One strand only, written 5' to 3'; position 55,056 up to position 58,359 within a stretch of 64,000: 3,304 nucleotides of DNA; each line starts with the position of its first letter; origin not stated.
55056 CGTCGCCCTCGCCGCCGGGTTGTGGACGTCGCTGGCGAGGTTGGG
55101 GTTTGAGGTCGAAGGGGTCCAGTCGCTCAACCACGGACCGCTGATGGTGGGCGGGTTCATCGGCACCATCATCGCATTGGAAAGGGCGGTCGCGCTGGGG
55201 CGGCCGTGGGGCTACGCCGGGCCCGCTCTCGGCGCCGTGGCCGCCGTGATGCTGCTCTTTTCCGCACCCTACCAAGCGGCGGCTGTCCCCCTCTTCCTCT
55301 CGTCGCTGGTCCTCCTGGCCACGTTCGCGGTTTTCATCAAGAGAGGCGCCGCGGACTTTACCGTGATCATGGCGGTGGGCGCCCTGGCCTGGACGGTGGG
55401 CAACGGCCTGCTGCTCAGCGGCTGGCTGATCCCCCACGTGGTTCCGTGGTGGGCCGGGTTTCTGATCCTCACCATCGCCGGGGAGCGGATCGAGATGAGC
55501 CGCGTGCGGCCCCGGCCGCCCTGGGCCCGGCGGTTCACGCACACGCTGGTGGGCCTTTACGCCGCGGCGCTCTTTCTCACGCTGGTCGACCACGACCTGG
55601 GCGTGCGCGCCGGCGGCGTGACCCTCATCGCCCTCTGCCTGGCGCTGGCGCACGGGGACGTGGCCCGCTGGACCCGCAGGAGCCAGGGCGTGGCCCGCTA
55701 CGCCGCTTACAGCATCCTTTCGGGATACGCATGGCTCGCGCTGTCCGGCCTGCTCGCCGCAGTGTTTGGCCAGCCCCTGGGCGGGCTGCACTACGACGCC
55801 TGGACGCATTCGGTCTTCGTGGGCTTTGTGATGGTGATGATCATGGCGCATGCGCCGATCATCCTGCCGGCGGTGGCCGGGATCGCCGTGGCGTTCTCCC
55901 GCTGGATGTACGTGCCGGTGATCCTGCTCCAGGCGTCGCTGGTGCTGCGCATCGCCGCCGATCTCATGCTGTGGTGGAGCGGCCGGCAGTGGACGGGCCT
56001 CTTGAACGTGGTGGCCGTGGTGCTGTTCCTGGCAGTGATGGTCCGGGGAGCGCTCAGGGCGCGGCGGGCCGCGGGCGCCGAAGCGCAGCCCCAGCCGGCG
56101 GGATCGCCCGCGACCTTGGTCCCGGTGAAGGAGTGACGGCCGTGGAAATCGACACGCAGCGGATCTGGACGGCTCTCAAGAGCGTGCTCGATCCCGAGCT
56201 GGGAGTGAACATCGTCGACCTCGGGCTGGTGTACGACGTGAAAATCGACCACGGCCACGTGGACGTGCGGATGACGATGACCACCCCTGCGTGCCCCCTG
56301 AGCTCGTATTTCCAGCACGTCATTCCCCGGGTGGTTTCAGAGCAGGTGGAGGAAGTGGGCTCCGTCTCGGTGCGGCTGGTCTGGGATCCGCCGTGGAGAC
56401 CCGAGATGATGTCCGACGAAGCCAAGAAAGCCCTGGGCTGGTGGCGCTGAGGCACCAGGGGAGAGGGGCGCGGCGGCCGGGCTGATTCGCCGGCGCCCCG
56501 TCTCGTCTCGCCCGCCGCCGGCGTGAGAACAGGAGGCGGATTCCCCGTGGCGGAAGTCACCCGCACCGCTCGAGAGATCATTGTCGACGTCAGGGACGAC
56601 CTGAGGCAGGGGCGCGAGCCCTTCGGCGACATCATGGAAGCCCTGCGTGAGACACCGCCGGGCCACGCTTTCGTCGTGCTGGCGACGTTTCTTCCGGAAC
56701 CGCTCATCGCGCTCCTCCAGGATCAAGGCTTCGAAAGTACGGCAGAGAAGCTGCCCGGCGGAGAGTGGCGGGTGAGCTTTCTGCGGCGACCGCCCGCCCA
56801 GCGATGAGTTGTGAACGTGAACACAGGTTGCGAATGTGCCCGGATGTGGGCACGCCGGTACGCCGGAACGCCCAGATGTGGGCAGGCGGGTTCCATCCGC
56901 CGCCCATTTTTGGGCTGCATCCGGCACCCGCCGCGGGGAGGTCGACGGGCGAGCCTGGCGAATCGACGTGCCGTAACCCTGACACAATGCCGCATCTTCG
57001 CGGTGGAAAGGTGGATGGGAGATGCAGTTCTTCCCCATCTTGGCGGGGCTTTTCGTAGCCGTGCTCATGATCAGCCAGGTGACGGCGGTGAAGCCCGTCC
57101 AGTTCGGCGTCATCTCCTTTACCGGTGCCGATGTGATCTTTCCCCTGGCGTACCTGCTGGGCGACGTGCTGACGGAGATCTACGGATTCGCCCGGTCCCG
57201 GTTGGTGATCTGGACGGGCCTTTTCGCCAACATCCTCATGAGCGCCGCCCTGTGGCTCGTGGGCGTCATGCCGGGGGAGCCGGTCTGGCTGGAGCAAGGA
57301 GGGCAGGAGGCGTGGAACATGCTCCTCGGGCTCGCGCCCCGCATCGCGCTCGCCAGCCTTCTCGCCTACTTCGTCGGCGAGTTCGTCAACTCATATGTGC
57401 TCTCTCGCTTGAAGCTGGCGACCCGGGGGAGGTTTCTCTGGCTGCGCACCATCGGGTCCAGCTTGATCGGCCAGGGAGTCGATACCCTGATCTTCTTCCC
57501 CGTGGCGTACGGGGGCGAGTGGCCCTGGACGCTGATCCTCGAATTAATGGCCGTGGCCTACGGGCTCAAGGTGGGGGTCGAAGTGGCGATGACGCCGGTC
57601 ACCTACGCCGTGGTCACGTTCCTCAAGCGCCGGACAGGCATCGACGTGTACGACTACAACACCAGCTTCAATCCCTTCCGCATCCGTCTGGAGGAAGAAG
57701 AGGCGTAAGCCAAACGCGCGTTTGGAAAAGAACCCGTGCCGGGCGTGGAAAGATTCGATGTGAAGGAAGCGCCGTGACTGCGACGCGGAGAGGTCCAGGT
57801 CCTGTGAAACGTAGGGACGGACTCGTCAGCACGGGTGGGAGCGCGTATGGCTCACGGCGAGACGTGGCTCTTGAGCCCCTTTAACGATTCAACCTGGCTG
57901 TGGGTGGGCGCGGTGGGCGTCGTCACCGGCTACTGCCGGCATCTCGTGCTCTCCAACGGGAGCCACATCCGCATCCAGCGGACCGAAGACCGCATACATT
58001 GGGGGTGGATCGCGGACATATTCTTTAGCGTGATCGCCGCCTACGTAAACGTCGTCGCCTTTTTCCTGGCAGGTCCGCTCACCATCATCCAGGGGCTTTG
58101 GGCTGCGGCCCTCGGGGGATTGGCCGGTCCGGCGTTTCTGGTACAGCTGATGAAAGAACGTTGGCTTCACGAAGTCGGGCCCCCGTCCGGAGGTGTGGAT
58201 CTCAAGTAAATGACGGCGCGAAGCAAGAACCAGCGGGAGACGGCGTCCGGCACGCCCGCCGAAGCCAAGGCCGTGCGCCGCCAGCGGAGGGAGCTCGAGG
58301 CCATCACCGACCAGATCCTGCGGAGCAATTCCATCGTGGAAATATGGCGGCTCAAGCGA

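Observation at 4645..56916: A ~108-nt modular intergenic element occurs six times, always on the plus strand, with three palindromes in exact 32-bp register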

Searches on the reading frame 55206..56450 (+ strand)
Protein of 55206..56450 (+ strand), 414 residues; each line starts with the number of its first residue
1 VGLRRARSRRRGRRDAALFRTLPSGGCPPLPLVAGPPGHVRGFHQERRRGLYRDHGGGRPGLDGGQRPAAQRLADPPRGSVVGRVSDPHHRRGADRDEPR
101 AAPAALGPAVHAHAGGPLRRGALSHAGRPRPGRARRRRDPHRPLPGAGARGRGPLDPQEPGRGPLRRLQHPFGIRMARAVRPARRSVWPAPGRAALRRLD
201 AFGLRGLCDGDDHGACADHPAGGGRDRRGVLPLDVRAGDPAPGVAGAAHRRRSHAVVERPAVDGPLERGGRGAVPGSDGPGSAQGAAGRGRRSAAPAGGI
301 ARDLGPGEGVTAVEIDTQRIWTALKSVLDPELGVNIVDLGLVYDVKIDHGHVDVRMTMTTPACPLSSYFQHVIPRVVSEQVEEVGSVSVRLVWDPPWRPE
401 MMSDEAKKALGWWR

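Call 10: search_protein_families(library=pfam, proteins=[window:55206-56450:+])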
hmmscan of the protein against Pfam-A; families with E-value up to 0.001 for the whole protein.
window:55206-56450:+ (414 aa): 1 family
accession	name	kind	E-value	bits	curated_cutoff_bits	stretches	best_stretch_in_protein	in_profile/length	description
PF01883.24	FeS_assembly_P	-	1.1e-18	67.7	23.5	1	318-389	2-73/73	Iron-sulfur cluster assembly protein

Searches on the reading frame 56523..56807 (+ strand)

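Call 45: search_protein_families(library=pfam, proteins=[window:56523-56807:+], max_evalue=0.01)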
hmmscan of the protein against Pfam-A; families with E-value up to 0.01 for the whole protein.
window:56523-56807:+ (94 aa): 1 family
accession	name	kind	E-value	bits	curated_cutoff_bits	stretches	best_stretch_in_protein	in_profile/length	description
PF10006.14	DUF2249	-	1.5e-13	50.8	29.5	1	21-87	2-69/70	Uncharacterized conserved protein (DUF2249)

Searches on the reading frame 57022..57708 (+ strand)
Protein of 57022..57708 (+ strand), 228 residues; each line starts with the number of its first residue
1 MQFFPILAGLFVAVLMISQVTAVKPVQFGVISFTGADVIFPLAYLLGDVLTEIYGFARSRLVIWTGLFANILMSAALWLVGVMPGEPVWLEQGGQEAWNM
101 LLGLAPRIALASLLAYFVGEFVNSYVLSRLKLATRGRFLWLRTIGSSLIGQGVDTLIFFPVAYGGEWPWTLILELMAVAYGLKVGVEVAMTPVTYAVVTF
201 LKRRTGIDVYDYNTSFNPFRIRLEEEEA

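Call 10: search_protein_families(library=pfam, proteins=[window:57022-57708:+])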
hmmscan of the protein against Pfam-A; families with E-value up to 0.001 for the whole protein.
window:57022-57708:+ (228 aa): 1 family
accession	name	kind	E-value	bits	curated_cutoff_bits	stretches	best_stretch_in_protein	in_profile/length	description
PF02592.20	Vut_1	-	1.3e-50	172.1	27.2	1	35-197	2-152/152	Putative vitamin uptake transporter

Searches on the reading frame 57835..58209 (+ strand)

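Call 45: search_protein_families(library=pfam, proteins=[window:57835-58209:+], max_evalue=0.01)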
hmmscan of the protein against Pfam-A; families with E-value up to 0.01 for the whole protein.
window:57835-58209:+ (124 aa): 1 family
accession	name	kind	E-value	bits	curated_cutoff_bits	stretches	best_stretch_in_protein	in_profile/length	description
PF14074.11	DUF4257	-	7.9e-06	26.5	27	1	21-102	1-79/81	Protein of unknown function (DUF4257)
